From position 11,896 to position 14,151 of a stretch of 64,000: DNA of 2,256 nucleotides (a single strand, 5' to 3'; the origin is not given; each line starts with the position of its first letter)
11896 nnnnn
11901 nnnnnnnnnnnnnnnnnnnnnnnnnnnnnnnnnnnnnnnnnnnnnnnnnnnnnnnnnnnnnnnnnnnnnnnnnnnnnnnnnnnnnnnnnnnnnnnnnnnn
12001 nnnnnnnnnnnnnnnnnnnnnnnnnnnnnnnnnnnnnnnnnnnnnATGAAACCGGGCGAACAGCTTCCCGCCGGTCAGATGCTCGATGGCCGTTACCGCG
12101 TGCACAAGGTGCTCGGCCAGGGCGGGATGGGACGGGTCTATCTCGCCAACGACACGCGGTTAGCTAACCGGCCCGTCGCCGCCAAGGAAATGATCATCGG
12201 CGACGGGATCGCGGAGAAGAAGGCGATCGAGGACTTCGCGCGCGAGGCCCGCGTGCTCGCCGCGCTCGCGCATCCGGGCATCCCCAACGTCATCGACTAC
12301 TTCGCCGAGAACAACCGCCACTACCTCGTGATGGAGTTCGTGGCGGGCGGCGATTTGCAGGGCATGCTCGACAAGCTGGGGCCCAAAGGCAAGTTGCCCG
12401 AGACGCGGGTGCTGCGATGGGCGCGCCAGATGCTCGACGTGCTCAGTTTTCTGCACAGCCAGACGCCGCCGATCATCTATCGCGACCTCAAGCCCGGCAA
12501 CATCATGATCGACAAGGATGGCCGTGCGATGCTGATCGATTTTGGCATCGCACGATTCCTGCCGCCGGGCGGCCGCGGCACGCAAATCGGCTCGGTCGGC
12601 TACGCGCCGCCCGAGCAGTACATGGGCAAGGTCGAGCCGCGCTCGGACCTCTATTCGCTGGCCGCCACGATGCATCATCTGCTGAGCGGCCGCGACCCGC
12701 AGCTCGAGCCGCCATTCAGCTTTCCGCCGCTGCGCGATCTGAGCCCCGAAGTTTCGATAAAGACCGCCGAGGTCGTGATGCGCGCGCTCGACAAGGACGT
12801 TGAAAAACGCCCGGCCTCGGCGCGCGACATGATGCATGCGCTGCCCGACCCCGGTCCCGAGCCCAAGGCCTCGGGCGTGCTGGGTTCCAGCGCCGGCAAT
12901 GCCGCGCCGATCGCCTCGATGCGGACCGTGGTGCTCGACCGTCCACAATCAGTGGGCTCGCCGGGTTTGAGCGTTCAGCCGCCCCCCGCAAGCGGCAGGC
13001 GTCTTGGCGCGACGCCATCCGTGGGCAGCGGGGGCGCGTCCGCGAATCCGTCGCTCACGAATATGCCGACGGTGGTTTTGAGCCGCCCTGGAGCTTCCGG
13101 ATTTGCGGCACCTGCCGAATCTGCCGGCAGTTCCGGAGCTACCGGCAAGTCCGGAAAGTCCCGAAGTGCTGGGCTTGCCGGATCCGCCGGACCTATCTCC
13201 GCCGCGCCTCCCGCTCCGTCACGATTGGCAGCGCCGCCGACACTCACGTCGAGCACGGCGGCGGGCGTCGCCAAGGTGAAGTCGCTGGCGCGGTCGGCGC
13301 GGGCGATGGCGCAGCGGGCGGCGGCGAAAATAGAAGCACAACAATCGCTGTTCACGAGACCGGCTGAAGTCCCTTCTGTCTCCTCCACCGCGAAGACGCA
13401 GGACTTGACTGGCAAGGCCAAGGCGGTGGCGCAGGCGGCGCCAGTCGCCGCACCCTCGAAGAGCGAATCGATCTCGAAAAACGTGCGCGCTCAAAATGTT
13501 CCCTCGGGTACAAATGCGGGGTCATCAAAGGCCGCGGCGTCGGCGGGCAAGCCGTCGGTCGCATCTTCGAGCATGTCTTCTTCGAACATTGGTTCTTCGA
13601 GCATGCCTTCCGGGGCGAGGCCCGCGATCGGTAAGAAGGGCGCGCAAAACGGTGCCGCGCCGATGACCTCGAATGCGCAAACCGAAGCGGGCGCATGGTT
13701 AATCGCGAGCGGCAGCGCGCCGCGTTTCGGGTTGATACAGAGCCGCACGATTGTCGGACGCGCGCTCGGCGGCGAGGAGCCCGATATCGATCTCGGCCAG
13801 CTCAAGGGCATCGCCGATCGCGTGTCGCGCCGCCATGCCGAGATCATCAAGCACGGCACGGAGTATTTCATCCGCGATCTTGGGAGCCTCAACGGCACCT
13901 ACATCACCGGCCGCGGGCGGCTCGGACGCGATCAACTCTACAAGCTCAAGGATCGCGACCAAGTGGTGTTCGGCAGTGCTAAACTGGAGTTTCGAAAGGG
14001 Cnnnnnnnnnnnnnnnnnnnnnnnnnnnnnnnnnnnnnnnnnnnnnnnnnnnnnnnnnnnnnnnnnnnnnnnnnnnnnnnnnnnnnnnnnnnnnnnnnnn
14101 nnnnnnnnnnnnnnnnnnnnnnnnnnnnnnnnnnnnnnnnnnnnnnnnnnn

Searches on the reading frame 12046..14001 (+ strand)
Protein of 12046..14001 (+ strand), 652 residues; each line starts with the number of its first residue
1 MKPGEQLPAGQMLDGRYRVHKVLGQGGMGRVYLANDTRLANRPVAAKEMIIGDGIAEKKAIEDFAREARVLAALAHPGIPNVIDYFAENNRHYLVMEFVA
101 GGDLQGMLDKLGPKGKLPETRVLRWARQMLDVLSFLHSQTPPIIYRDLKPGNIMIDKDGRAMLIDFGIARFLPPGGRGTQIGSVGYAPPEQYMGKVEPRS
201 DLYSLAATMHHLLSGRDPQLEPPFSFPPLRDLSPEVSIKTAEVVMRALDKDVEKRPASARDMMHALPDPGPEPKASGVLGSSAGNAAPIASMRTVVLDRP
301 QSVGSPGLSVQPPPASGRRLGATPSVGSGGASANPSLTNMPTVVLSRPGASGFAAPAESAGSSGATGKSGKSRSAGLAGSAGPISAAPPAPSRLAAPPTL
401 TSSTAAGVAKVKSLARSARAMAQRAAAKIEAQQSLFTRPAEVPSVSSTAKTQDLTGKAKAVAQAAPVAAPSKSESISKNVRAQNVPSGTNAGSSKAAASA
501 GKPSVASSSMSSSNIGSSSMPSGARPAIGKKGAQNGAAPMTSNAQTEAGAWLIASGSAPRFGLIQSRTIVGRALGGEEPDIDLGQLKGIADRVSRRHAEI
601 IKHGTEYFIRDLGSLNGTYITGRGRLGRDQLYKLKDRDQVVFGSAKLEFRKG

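Call 6: search_protein_families(library=pfam, proteins=[window:12046-14001:+], max_evalue=1)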
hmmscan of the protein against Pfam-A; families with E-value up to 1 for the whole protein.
window:12046-14001:+ (652 aa): 8 families
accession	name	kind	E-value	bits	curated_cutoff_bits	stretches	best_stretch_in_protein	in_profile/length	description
PF00069.31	Pkinase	-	4.5e-39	134.9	31.7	1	17-218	1-196/263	Protein kinase domain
PF07714.23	PK_Tyr_Ser-Thr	-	2.1e-22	80.1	23.1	1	19-218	3-204/258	Protein tyrosine and serine/threonine kinase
PF00498.31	FHA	-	7.5e-14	52.4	20.7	1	568-643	1-67/67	FHA domain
PF01636.29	APH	-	5.5e-09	36.6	23.2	2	128-174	160-202/239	Phosphotransferase enzyme family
PF03109.22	ABC1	-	3.2e-06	26.9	22.9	1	76-174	129-219/244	ABC1 atypical kinase-like domain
PF16697.10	Yop-YscD_cpl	-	0.001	19.7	33.2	1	591-650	34-91/94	Inner membrane component of T3SS, cytoplasmic domain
PF01163.29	RIO1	-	0.0052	16.9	22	1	65-167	56-149/187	RIO domain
PF03881.20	Fructosamin_kin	-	0.17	11.5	22.4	0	57-109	49-105/288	Fructosamine kinase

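Call 7: search_protein_families(library=ncbifam, proteins=[window:12046-14001:+], max_evalue=1)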
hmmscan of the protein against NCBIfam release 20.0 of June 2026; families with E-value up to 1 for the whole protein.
window:12046-14001:+ (652 aa): 27 families (the best 25 are shown)
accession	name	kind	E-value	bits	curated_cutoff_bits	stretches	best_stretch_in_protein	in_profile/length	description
NF033483.0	PknB_PASTA_kin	equivalog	1.2e-57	196.3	450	1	10-266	2-265/563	Stk1 family PASTA domain-containing Ser/Thr kinase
NF038150.1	lanthi_synth_IV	equivalog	8.9e-39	133.5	650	1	8-226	182-401/851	class IV lanthionine synthetase LanL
NF047741.1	antiphage_MADS6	equivalog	1e-36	126.7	460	2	5-139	485-610/612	methylation-associated defense system protein kinase MAD6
NF052427.1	StpK7MSMEG_1200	equivalog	3.2e-27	95.3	900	1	15-218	7-208/601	serine/threonine protein kinase StpK7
NF038151.1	lanthi_synth_III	equivalog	4.4e-24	84.9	575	1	11-214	216-424/833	class III lanthionine synthetase LanKC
NF033442.0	BREX_PglW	equivalog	6.5e-22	77.1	990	1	9-265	506-765/1391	BREX system serine/threonine kinase PglW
TIGR03903.1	TOMM_kin_cyc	equivalog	2e-20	72.3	705.75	1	53-262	14-240/1267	TOMM system kinase/cyclase fusion protein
NF009651.0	PRK13184.1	equivalog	8.6e-20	70.3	839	1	16-171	3-162/932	serine/threonine-protein kinase PknD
NF058632.1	SerThrKinPrkT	equivalog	1.1e-09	37.7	280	1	9-165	15-161/322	serine/threonine protein kinase PrkT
NF041660.2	oxygluDhInhib_OdhI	equivalog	1.7e-08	34.4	200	1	559-648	49-126/130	oxoglutarate dehydrogenase inhibitor Odhl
NF011463.0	PRK14879.1-4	equivalog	2.3e-08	33.8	188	1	65-171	66-162/237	Kae1-associated kinase Bud32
NF043056.1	T4SS_LegK1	equivalog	8.5e-08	31.2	550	1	65-208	126-279/516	Dot/Icm T4SS effector kinase LegK1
TIGR03724.2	arch_bud32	equivalog_domain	9.4e-08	31.8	125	1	65-171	41-133/193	KEOPS complex kinase/ATPase Bud32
NF049868.1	FhaB_Rv0019c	equivalog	4.6e-07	30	125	1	591-647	103-156/158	FHA domain-containing protein FhaB/FipA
TIGR03354.1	VI_FHA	hypoth_equivalog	2.5e-06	27.6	120.25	1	589-648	41-100/420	type VI secretion system-associated FHA domain protein TagH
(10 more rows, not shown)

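Call 54: search_protein_families(library=padloc, proteins=[window:12046-14001:+], max_evalue=0.001)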
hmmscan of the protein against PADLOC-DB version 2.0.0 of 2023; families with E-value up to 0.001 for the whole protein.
window:12046-14001:+ (652 aa): 32 families (the best 25 are shown)
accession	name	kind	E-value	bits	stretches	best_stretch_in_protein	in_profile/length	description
PDLC04042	PD-T4-6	-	2.3e-60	202.8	1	10-271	4-274/292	-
PDLC04138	mad6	-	1.1e-56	191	1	13-261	49-305/659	mads_6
PDLC04053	PD-T4-6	-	1.2e-53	180.6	1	13-267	7-269/311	-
PDLC04044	PD-T4-6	-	5.6e-53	178.4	1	11-267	28-290/372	-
PDLC04054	PD-T4-6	-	2.2e-50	170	1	8-269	4-273/347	-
PDLC04061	PD-T4-6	-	2.8e-49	167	1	10-511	11-486/510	-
PDLC04047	PD-T4-6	-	5.5e-49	165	1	11-266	6-269/327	-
PDLC04060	PD-T4-6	-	1.9e-48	163.6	1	10-266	3-266/486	-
PDLC04043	PD-T4-6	-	1.2e-47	161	1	12-267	12-275/452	-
PDLC04062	PD-T4-6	-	7.7e-46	155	1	12-266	29-290/450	-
PDLC04051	PD-T4-6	-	5.3e-45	152.2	1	12-266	29-291/476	-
PDLC04045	PD-T4-6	-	7.4e-45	151.4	1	11-291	29-320/350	-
PDLC04048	PD-T4-6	-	6.5e-42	142.1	1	10-265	5-268/354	-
PDLC04057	PD-T4-6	-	5.9e-40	135.6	1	10-266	3-267/443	-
PDLC04052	PD-T4-6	-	5.1e-37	126.2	1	11-266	5-273/496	-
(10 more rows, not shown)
